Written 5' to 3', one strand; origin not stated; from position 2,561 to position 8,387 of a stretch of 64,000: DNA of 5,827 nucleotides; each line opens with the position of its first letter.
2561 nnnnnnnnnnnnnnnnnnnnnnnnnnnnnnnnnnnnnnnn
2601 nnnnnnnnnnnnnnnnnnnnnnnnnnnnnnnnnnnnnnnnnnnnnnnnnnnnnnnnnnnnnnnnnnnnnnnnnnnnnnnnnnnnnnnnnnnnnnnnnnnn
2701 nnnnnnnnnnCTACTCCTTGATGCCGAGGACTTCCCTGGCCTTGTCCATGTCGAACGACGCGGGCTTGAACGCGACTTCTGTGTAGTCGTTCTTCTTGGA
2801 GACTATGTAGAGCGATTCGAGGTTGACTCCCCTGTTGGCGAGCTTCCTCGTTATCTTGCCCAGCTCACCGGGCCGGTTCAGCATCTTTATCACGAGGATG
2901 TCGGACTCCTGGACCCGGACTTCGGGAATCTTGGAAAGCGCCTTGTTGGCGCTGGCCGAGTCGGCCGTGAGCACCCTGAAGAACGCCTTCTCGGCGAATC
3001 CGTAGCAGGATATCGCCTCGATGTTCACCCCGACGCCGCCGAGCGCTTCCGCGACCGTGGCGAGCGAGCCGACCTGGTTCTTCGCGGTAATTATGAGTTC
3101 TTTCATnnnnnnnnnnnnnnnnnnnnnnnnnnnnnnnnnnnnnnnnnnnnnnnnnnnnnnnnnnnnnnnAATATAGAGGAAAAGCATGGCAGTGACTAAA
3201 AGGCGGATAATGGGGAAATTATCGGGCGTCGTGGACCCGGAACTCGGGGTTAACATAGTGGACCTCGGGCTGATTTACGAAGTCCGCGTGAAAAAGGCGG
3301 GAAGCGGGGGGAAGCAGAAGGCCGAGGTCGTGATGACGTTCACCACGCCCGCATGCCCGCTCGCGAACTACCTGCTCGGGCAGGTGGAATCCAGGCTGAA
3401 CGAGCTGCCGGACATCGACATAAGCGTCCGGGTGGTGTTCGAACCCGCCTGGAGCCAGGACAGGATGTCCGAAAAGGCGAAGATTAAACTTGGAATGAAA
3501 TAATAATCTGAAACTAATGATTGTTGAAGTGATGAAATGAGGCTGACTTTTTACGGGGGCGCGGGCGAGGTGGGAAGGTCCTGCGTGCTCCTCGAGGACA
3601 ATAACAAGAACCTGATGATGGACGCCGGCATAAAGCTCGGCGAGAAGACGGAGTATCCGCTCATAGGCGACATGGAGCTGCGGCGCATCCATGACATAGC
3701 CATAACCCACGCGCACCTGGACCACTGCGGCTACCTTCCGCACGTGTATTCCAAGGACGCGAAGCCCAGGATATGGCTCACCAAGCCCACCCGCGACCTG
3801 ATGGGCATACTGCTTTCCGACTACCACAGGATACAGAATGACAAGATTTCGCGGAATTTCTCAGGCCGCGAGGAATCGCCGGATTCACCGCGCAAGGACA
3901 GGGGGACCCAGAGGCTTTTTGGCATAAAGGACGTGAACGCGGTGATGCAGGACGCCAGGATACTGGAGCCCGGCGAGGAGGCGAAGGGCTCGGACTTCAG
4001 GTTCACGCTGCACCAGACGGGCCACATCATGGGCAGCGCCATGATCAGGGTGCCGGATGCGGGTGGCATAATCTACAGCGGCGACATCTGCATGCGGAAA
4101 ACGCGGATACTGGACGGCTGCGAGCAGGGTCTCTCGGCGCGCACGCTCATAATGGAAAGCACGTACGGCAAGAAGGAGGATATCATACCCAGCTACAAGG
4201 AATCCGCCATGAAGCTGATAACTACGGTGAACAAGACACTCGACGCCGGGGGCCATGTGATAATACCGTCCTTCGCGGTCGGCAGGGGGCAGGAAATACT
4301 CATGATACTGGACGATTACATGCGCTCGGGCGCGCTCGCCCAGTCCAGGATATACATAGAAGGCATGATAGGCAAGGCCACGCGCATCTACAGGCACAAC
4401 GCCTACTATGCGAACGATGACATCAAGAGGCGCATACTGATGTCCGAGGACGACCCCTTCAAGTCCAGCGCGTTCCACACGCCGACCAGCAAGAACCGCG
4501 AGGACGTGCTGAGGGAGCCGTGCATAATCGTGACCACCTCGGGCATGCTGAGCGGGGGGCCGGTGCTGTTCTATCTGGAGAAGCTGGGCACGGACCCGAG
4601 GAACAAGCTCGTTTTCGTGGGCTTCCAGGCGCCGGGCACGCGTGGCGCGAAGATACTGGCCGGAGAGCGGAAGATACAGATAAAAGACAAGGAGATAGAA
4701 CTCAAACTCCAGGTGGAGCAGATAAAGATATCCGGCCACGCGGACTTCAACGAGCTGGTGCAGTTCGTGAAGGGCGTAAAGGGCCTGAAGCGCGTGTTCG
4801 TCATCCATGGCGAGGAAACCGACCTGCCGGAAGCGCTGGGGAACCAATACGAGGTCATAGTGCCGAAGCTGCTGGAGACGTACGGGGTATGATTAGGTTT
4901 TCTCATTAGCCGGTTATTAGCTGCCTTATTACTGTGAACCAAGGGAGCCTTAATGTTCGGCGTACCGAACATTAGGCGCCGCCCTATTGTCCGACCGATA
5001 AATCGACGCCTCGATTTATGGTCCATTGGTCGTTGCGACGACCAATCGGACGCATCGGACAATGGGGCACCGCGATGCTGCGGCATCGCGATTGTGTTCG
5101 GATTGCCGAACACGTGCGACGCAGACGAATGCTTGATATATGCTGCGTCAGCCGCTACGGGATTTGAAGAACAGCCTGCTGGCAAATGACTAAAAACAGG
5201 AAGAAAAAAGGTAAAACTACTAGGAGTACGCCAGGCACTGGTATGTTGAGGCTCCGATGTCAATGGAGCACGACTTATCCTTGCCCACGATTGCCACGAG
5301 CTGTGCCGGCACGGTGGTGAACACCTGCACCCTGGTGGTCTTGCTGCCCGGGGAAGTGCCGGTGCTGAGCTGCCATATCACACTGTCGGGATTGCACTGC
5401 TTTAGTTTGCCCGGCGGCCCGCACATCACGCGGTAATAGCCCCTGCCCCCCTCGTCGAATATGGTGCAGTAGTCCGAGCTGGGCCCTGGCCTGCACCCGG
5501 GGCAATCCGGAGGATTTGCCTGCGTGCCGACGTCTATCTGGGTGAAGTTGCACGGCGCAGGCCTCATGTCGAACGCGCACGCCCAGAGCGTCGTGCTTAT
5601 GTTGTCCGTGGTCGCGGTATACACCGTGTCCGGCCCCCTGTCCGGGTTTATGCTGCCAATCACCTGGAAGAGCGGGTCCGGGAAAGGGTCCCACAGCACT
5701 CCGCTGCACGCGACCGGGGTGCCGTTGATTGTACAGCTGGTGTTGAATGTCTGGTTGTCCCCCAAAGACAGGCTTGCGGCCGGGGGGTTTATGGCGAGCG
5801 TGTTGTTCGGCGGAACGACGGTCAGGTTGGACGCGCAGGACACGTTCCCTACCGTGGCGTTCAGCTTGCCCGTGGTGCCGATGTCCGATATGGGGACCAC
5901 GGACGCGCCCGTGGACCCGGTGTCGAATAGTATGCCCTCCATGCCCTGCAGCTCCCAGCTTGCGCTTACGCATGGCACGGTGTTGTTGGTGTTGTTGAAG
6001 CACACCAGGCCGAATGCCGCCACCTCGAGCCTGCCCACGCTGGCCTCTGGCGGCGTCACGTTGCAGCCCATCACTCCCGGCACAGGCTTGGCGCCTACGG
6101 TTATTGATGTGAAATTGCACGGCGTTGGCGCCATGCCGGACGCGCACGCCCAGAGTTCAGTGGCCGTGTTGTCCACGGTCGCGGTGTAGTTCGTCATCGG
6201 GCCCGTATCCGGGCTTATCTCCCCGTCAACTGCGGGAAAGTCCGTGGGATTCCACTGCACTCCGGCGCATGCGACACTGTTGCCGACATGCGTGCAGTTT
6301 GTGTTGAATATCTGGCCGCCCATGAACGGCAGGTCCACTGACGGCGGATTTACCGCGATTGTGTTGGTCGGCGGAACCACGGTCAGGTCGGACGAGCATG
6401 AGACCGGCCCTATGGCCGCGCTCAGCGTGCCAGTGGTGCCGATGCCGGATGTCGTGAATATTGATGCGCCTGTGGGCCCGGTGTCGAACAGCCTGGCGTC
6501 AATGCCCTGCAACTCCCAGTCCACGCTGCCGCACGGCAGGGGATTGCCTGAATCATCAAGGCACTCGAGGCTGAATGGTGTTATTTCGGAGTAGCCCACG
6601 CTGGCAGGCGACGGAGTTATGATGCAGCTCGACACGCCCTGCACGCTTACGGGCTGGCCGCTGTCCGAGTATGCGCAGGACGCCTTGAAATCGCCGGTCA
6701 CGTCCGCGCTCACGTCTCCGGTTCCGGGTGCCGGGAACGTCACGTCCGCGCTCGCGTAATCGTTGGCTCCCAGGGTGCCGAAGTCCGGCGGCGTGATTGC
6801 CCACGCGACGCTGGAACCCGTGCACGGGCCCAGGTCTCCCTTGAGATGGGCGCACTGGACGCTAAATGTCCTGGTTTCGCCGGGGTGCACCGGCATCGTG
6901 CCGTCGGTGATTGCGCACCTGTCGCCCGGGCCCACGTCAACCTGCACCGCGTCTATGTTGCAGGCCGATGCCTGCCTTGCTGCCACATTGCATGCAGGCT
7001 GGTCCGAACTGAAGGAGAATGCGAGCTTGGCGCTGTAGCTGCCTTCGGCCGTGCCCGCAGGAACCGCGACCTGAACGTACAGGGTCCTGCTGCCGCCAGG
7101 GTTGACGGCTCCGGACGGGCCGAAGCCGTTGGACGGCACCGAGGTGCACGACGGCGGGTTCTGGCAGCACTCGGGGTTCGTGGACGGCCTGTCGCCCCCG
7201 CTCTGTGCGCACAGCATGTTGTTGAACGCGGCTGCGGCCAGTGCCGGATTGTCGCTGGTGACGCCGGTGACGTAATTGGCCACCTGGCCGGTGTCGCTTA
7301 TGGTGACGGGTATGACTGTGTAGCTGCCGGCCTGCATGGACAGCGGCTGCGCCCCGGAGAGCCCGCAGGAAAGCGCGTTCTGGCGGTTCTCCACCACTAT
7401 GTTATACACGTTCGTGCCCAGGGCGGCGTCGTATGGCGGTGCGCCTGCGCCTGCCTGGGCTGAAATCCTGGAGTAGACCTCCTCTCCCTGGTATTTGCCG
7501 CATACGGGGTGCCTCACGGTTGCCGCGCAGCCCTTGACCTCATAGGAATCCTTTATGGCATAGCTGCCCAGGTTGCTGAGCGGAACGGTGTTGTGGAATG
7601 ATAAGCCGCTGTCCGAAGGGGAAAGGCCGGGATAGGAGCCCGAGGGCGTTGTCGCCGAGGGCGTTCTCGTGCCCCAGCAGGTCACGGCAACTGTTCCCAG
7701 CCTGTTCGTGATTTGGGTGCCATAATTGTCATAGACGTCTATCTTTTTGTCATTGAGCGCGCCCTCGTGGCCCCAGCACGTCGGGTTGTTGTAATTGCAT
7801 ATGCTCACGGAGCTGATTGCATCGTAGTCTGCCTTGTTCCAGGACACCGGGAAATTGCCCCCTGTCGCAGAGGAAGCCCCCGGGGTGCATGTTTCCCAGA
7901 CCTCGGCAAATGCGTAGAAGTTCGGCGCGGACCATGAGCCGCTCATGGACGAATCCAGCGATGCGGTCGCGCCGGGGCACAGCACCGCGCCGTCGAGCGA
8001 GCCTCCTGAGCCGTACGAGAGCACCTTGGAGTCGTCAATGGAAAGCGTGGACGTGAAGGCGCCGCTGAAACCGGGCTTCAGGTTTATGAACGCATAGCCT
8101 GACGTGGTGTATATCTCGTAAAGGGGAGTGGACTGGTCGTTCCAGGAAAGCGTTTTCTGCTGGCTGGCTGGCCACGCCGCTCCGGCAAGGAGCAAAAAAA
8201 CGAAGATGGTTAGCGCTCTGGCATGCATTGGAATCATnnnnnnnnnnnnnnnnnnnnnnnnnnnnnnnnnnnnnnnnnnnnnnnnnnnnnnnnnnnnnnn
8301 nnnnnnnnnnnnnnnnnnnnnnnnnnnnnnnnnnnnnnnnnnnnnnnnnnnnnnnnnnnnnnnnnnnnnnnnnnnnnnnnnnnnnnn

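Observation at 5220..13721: Operon of three very large unannotatable proteins ending in a secreted Cys-rich Ig-like adhesin: candidate novel cell-surface or contact apparatus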

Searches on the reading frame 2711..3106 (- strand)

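Call 51: search_protein_families(library=pfam, proteins=[window:2711-3106:-], max_evalue=0.1)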
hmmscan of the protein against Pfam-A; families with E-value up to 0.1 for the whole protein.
window:2711-3106:- (131 aa): 7 families
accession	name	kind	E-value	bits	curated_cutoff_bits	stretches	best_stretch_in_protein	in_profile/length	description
PF01842.31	ACT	-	5.7e-16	58.4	27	2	70-126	2-60/66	ACT domain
PF22629.2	ACT_AHAS_ss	-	1.9e-09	38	27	2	73-106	3-36/67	AHAS small subunit-like ACT domain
PF13291.12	ACT_4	-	1e-07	32.9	27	1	71-113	9-52/80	ACT domain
PF19571.5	ACT_8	-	1.3e-05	25.4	23.5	1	3-126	5-124/141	ACT domain pair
PF13840.12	ACT_7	-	0.00027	21.2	27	0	11-35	20-44/65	ACT domain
PF22468.2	ACT_9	-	0.0004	20.5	27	0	9-34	9-34/61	ACT domain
PF21086.3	ACT_PSP_2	-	0.035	14.6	24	0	14-33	16-35/77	ACT domain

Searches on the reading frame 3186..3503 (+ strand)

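Call 51: search_protein_families(library=pfam, proteins=[window:3186-3503:+], max_evalue=0.1)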
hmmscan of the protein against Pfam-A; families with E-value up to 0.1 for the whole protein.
window:3186-3503:+ (105 aa): 2 families
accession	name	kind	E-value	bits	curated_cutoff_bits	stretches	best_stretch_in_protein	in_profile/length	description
PF01883.24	FeS_assembly_P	-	1.9e-15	57.3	23.5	1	6-76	2-66/73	Iron-sulfur cluster assembly protein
PF12556.13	CobS_N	-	0.092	12.9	22.2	0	72-85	3-16/34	Cobaltochelatase CobS subunit N terminal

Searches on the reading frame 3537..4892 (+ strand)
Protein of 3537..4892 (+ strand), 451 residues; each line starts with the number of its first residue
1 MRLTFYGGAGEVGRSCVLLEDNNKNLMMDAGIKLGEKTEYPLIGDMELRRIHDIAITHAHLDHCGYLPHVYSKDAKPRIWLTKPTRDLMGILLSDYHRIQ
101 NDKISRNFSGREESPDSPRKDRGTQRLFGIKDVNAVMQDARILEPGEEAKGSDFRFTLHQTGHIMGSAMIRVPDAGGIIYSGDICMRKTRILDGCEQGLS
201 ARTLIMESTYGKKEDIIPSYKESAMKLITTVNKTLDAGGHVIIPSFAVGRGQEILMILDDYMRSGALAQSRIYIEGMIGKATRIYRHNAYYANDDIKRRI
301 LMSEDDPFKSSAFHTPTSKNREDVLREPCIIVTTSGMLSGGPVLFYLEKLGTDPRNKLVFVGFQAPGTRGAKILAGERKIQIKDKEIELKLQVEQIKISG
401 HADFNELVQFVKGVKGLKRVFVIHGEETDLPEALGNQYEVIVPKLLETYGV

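Call 10: search_protein_families(library=pfam, proteins=[window:3537-4892:+], max_evalue=0.001)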
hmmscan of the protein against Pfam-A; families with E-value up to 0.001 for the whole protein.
window:3537-4892:+ (451 aa): 3 families
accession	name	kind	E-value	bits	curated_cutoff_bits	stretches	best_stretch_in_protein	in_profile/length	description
PF10996.14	Beta-Casp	-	7.1e-26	91.5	27.7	1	252-373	2-120/120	Beta-Casp domain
PF07521.17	RMMBL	-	4.2e-10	39.9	21.6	1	387-429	2-44/63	Zn-dependent metallo-hydrolase RNA specificity domain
PF00753.33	Lactamase_B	-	3.5e-08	34.1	22.7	1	10-80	2-73/196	Metallo-beta-lactamase superfamily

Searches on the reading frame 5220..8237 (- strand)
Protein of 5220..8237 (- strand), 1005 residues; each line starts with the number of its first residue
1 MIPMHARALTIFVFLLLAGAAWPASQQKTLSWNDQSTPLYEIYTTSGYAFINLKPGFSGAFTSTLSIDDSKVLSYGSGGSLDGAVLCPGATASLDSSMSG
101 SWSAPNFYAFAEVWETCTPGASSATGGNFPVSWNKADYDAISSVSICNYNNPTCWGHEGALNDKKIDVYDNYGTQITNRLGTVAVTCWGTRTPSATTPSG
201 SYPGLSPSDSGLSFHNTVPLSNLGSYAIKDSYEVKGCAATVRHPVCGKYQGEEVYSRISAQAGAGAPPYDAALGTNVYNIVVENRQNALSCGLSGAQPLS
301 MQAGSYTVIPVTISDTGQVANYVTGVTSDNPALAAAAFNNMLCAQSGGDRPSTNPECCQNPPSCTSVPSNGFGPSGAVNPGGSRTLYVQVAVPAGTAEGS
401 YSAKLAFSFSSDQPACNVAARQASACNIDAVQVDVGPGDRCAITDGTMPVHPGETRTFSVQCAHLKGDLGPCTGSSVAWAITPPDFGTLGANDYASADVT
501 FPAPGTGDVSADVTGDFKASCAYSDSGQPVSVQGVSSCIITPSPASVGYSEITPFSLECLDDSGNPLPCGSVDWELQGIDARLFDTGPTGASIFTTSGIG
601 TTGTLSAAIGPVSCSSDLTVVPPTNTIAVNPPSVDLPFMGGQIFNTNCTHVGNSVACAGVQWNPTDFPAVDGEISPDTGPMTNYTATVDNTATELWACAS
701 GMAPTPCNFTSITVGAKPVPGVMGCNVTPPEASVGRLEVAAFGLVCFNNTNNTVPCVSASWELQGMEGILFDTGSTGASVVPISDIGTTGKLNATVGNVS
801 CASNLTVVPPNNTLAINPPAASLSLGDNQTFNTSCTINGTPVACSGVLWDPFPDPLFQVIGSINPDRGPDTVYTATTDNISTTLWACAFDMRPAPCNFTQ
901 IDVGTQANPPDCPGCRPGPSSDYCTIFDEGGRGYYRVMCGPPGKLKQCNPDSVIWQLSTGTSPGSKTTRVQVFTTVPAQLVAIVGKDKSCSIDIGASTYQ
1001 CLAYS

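Call 6: search_protein_families(library=pfam, proteins=[window:5220-8237:-], max_evalue=1)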
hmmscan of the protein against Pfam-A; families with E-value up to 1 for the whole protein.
window:5220-8237:- (1005 aa): 1 family
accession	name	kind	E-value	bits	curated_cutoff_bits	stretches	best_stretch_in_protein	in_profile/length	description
PF10633.15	NPCBM_assoc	-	0.1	13.2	24.4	1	377-408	45-76/78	NPCBM-associated, NEW3 domain of alpha-galactosidase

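Call 7: search_protein_families(library=ncbifam, proteins=[window:5220-8237:-], max_evalue=1)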
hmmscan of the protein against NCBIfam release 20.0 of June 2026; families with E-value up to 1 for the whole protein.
window:5220-8237:- (1005 aa): 0 families

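Call 8: search_protein_families(library=phrogs, proteins=[window:5220-8237:-], max_evalue=1)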
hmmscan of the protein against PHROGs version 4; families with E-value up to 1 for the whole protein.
window:5220-8237:- (1005 aa): 0 families

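Call 15: search_solved_structures(query=window:5220-8237:-, max_evalue=1)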
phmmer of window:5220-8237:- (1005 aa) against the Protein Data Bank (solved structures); distinct sequences matched with E-value up to 1: 1.
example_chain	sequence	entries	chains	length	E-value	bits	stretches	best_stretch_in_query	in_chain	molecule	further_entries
5zhh_A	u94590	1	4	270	0.28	12.2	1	835-897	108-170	Inositol-1-monophosphatase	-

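Call 20: find_homologous_proteins(query=window:5220-8237:-, max_evalue=0.001)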
Query window:5220-8237:- (1005 aa): 5 proteins with E <= 0.001 among 8000 candidates.
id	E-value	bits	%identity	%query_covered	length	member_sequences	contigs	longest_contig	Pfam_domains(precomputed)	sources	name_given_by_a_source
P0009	0.0e+0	2297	100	100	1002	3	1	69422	-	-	-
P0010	0.0e+0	1519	68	100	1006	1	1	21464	-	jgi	jgi:hypothetical protein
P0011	0.0e+0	1486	67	100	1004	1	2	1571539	-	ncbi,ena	-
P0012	8.3e-260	883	41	100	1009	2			-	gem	-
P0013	7.1e-228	777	40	65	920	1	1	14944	-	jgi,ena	-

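Call 22: find_encoding_contigs(protein=P0013, flank=10000, max_places=3)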
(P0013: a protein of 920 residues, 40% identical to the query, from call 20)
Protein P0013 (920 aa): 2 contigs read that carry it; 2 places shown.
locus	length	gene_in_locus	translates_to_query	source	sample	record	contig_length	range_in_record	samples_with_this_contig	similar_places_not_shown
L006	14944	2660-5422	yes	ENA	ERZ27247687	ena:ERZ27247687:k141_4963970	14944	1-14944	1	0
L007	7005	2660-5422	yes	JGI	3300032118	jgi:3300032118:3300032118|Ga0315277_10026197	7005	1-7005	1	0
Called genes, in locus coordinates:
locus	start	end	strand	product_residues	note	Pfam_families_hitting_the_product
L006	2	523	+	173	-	?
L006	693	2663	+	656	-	-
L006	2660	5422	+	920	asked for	-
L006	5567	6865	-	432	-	PF00753:Lactamase_B, PF23023:Anti-Pycsar_Apyc1, PF16661:Lactamase_B_6 (weak), PF10996:Beta-Casp, PF07521:RMMBL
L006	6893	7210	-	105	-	PF01883:FeS_assembly_P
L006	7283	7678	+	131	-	PF13291:ACT_4 (faint), PF22629:ACT_AHAS_ss (faint), PF01842:ACT (weak)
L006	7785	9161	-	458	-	-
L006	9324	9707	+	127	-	PF18477:PIN_9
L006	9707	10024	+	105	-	-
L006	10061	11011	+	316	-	PF01321:Creatinase_N (weak), PF00557:Peptidase_M24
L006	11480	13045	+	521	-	-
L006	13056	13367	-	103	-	PF12674:Zn_ribbon_2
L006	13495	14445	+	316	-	-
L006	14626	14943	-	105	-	?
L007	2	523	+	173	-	?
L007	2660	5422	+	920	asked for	-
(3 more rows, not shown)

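Call 23: find_encoding_contigs(protein=P0012, flank=10000, max_places=3)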
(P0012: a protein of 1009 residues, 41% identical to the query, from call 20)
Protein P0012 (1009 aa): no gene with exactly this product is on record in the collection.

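Call 50: search_protein_families(library=padloc, proteins=[window:5220-8237:-], max_evalue=1)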
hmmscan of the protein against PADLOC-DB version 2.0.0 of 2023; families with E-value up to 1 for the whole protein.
window:5220-8237:- (1005 aa): 0 families

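Call 60: search_protein_families(library=pfam, proteins=[L006:693-2663:+], max_evalue=1)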
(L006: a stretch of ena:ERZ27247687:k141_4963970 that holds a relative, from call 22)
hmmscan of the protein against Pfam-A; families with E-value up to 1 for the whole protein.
L006:693-2663:+ (656 aa): 0 families

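Call 75: search_solved_structures(query=A11, max_evalue=1)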
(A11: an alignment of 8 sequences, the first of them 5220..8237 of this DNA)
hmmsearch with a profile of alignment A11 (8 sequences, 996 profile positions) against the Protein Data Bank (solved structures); distinct sequences matched with E-value up to 1: 1.
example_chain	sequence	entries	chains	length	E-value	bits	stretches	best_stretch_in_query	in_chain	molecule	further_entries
6ner_A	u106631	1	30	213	0.098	13.7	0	490-536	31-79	BMC-H tandem fusion protein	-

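Call 83: find_related_loci(query=A4, collection=viral_contigs, flank=8000)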
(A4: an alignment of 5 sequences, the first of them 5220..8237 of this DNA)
Query A4 (1005 aa) in viral_contigs; peptide patterns used: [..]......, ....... (x = any residue, [..] = any of these).
51 stretches matched a pattern, but none encodes a relative of the query by tblastn (E <= 1e-3).
